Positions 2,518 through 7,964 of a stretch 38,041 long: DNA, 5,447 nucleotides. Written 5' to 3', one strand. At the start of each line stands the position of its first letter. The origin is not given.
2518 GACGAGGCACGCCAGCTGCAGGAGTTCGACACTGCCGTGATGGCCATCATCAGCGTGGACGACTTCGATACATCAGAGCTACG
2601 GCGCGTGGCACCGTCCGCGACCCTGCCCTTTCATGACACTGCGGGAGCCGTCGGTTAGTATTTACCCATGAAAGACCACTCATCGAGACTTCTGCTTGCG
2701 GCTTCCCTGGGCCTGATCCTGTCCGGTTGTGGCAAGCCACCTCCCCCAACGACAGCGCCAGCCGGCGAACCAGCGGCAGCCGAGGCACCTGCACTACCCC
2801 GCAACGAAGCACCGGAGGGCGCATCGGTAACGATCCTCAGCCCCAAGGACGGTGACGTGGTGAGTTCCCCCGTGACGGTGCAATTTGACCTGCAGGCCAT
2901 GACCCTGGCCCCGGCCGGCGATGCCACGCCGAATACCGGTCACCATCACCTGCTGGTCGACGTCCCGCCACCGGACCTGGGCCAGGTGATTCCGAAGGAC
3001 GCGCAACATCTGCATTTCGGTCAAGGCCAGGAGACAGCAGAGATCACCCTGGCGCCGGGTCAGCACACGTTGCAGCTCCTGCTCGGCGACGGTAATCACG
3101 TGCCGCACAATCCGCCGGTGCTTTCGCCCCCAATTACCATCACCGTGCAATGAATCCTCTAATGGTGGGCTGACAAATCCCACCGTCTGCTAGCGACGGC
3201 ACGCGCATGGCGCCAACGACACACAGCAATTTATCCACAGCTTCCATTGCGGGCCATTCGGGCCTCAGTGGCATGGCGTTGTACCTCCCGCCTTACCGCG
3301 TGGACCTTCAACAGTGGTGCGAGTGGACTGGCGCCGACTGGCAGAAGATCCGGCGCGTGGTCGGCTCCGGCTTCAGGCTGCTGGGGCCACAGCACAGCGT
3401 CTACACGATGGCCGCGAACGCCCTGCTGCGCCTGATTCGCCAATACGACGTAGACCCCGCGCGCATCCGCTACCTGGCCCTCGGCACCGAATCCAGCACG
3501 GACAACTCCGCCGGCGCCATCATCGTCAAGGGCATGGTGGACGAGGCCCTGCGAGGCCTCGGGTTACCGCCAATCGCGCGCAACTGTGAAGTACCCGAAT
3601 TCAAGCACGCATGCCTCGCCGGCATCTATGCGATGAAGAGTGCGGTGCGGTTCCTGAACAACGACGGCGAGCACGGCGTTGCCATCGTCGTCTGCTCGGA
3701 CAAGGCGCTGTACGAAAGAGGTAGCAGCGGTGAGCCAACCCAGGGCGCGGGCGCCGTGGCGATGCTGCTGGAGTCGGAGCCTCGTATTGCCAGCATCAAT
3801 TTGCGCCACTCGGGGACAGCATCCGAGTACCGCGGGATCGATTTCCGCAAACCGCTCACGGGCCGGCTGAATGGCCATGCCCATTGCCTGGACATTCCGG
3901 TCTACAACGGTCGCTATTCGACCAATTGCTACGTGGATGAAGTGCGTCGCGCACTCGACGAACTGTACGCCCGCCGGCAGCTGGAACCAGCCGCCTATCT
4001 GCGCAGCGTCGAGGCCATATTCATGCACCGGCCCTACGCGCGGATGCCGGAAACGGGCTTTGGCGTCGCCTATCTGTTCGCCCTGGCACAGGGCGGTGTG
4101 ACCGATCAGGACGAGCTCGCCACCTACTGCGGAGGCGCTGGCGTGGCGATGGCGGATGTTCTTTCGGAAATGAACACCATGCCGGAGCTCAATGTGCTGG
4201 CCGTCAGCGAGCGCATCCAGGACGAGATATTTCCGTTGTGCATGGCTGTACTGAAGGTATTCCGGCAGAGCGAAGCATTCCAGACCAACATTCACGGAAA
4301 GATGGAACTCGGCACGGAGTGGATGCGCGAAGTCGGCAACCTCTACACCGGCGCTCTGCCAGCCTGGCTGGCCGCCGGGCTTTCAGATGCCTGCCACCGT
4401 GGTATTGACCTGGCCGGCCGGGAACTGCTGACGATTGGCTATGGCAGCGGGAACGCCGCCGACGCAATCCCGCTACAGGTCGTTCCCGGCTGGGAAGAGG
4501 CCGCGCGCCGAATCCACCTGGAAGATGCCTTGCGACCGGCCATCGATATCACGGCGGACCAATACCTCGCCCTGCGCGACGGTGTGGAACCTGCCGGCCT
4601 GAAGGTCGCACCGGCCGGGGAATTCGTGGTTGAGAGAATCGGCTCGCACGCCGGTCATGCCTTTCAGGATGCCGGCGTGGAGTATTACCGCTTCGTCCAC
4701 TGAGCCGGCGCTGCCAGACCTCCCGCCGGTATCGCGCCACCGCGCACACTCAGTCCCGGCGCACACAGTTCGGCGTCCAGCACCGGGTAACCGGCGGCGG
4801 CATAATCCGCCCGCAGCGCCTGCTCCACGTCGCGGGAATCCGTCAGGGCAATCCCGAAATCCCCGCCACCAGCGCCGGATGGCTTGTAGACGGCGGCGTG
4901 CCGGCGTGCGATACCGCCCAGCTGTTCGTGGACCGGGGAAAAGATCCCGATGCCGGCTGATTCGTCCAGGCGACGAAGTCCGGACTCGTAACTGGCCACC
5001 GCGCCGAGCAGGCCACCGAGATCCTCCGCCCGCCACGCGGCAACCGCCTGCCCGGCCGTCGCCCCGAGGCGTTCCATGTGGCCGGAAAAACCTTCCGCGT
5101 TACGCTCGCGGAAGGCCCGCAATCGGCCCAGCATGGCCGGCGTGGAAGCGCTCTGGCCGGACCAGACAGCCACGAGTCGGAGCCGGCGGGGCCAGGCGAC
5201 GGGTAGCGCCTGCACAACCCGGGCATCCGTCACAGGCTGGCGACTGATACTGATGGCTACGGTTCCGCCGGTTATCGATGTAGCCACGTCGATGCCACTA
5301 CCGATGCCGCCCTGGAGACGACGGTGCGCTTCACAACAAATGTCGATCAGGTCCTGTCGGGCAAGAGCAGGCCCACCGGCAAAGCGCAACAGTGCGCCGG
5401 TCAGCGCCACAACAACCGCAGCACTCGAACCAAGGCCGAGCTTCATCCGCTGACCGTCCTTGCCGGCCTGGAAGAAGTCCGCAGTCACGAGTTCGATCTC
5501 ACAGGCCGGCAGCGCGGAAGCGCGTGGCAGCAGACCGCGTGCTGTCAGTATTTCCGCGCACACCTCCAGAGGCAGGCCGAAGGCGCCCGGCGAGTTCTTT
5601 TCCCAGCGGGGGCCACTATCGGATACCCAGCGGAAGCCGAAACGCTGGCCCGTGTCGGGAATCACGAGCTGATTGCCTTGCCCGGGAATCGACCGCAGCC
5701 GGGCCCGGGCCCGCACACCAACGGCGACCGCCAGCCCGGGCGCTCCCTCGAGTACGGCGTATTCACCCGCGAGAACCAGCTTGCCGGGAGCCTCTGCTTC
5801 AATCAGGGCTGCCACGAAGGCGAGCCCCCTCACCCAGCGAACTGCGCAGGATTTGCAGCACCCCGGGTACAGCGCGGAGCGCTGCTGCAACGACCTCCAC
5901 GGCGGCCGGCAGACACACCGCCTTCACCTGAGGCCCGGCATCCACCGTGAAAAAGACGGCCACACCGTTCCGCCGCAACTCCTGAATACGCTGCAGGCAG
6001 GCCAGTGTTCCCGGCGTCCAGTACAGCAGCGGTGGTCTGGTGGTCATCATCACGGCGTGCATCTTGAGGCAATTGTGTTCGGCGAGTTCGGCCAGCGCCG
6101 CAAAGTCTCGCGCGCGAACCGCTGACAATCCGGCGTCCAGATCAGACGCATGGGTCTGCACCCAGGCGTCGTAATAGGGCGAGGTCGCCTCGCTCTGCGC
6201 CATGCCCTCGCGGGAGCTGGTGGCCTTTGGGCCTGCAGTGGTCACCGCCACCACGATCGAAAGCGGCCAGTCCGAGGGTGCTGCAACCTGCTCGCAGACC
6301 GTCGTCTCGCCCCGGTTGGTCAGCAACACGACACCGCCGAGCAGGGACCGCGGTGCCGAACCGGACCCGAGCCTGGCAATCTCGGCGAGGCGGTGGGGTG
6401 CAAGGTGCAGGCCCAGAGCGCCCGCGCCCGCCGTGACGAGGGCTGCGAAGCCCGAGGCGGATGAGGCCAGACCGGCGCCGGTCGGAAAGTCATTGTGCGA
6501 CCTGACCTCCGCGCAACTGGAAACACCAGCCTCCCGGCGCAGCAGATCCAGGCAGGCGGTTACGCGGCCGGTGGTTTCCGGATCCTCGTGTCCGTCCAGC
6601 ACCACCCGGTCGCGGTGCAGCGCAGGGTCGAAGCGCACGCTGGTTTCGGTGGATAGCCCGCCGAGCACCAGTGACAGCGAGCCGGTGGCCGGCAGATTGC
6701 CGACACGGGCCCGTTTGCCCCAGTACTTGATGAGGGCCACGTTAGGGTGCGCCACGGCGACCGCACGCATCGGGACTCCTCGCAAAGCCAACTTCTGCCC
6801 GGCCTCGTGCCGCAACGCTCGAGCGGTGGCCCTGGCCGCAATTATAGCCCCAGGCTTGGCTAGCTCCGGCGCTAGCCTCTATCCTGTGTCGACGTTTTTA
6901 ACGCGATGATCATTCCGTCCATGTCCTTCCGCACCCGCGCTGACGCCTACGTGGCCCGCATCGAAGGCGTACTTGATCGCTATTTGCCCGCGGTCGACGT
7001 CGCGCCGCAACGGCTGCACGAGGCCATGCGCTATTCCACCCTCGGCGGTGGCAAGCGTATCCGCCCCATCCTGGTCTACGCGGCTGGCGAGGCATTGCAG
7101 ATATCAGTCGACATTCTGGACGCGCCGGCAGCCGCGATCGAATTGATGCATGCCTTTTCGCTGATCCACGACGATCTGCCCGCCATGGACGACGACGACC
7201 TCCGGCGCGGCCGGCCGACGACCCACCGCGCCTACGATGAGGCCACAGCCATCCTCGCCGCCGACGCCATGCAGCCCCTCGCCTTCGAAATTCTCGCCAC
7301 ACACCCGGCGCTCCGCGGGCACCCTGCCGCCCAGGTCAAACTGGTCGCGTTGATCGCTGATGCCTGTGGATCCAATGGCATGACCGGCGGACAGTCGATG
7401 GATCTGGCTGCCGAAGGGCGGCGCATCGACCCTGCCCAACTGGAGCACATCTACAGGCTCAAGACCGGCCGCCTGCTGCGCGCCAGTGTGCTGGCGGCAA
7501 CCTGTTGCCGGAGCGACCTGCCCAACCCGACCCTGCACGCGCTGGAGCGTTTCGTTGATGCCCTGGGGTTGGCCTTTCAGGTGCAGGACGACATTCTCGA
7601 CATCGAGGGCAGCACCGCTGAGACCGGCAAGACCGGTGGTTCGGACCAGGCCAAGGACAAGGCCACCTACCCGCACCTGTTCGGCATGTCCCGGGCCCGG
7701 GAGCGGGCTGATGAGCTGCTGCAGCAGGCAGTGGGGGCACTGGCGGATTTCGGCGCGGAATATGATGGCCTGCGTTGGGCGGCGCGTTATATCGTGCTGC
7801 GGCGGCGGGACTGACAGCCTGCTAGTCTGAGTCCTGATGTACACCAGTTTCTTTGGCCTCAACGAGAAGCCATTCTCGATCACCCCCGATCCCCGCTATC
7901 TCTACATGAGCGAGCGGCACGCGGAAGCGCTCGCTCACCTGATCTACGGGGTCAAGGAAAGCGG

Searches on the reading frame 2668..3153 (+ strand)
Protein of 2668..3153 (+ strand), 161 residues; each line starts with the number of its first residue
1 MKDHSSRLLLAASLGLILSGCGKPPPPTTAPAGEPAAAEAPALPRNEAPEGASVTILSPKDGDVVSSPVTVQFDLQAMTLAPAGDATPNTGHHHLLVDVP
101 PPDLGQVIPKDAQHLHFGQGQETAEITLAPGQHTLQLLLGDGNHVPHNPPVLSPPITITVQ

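Call 9: search_protein_families(library=pfam, proteins=[window:2668-3153:+], max_evalue=0.001)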
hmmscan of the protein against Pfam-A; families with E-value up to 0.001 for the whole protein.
window:2668-3153:+ (161 aa): 2 families
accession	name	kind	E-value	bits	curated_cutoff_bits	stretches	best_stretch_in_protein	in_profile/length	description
PF14347.11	DUF4399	-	1.1e-35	122.2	28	1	71-161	1-91/91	Domain of unknown function (DUF4399)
PF06832.18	BiPBP_C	-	0.00088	19.6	26.8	0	49-142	7-83/90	Penicillin-Binding Protein C-terminus Family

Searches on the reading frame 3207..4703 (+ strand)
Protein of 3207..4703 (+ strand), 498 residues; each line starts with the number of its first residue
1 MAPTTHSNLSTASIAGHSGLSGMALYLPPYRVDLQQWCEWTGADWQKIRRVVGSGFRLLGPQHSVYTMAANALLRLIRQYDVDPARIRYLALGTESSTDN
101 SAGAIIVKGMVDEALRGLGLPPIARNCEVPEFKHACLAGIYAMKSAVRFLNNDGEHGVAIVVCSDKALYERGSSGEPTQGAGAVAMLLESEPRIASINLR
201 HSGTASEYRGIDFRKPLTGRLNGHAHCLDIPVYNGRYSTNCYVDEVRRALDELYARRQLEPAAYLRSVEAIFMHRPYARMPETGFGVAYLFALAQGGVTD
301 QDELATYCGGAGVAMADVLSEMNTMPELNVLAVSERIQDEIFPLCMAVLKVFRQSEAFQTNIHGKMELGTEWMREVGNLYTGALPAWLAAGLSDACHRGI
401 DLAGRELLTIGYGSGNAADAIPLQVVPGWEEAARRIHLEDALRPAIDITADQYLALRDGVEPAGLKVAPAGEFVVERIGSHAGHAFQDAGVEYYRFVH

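Call 9: search_protein_families(library=pfam, proteins=[window:3207-4703:+], max_evalue=0.001)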
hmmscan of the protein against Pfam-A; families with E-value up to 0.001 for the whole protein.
window:3207-4703:+ (498 aa): 2 families
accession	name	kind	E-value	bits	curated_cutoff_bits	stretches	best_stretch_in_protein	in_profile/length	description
PF01154.23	HMG_CoA_synt_N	-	1.2e-14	55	25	1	18-189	5-170/174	Hydroxymethylglutaryl-coenzyme A synthase N terminal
PF08540.16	HMG_CoA_synt_C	-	2.7e-08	34.2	25.1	1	370-431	148-207/280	Hydroxymethylglutaryl-coenzyme A synthase C terminal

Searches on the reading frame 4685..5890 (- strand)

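Call 9: search_protein_families(library=pfam, proteins=[window:4685-5890:-], max_evalue=0.001)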
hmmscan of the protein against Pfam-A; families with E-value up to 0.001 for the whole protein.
window:4685-5890:- (401 aa): 1 family
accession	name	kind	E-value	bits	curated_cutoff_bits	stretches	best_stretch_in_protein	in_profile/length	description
PF00288.32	GHMP_kinases_N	-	1.1e-10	42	22.3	1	149-209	28-87/87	GHMP kinases N terminal domain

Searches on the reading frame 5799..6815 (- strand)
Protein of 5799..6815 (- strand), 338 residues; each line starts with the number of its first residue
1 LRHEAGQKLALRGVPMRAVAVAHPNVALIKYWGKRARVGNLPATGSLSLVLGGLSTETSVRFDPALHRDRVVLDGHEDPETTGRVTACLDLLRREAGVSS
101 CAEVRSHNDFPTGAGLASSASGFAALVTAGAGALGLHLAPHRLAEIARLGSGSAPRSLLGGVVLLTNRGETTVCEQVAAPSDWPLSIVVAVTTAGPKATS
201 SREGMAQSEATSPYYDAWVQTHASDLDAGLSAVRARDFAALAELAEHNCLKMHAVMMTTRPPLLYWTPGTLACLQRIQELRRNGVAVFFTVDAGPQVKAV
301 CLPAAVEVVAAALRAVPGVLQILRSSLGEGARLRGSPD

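Call 77: search_protein_families(library=pfam, proteins=[window:5799-6815:-], max_evalue=0.00001)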
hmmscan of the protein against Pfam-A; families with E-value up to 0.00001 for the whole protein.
window:5799-6815:- (338 aa): 3 families
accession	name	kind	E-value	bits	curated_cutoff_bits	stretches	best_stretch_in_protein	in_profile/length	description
PF22700.2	MVD-like_N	-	1.9e-48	164.5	27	1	22-166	1-147/157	Diphosphomevalonate decarboxylase-like N-terminal domain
PF18376.6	MDD_C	-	9e-15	55.4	23.2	1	187-314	1-131/186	Mevalonate 5-diphosphate decarboxylase C-terminal domain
PF00288.32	GHMP_kinases_N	-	5.6e-09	36.5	22.3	1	85-151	3-67/87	GHMP kinases N terminal domain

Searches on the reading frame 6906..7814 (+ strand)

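Call 9: search_protein_families(library=pfam, proteins=[window:6906-7814:+], max_evalue=0.001)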
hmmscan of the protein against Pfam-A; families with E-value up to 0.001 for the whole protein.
window:6906-7814:+ (302 aa): 1 family
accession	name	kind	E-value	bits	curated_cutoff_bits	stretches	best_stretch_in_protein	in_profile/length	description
PF00348.22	polyprenyl_synt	-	4e-56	190.5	27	1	35-277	2-235/251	Polyprenyl synthetase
